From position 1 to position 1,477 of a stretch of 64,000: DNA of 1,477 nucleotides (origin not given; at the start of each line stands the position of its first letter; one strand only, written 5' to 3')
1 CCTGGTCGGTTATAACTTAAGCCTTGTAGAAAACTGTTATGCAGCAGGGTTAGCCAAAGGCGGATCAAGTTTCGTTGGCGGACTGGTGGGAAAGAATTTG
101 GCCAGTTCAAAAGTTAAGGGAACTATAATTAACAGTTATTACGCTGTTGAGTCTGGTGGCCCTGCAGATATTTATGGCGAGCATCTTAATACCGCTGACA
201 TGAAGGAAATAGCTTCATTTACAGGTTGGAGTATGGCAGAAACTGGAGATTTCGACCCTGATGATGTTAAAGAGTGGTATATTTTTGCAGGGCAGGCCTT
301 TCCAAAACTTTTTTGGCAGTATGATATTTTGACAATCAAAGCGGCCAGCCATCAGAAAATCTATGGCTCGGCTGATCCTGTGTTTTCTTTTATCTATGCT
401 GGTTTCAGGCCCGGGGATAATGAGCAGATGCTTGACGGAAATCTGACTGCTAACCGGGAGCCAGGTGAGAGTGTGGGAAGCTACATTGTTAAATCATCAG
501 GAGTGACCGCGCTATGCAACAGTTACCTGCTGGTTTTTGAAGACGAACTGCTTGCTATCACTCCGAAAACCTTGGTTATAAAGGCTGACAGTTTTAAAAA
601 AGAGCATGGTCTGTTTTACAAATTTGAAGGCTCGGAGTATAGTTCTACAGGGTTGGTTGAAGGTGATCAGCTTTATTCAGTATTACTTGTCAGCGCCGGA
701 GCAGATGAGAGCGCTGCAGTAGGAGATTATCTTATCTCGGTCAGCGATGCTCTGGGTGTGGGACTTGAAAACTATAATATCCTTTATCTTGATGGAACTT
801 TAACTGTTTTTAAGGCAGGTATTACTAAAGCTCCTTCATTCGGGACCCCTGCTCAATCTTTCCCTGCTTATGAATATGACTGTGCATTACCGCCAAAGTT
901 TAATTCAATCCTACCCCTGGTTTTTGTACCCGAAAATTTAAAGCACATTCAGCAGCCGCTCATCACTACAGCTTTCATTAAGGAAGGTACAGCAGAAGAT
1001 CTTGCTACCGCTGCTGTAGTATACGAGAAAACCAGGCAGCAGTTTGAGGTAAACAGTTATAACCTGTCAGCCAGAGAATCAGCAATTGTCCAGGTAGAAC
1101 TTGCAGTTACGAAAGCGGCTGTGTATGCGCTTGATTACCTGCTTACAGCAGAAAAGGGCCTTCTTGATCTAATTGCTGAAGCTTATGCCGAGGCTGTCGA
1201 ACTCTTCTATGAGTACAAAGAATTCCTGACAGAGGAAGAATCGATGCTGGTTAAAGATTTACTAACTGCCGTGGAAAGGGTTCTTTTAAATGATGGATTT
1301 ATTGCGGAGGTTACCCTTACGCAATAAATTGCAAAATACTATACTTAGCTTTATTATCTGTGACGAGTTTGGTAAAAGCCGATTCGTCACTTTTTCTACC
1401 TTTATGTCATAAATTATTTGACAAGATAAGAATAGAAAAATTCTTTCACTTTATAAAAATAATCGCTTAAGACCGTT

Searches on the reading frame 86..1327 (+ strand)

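Call 22: search_protein_families(library=pfam, proteins=[window:86-1327:+])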
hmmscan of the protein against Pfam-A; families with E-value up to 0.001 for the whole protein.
window:86-1327:+ (413 aa): 1 family
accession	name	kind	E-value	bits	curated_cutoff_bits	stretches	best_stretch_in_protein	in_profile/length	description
PF18676.6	MBG_2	-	2.8e-23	82.7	25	2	82-152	1-67/72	MBG domain (YGX type)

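Call 43: search_protein_families(library=ncbifam, proteins=[window:86-1327:+])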
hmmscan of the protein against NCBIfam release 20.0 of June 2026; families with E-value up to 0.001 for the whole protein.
window:86-1327:+ (413 aa): 0 families
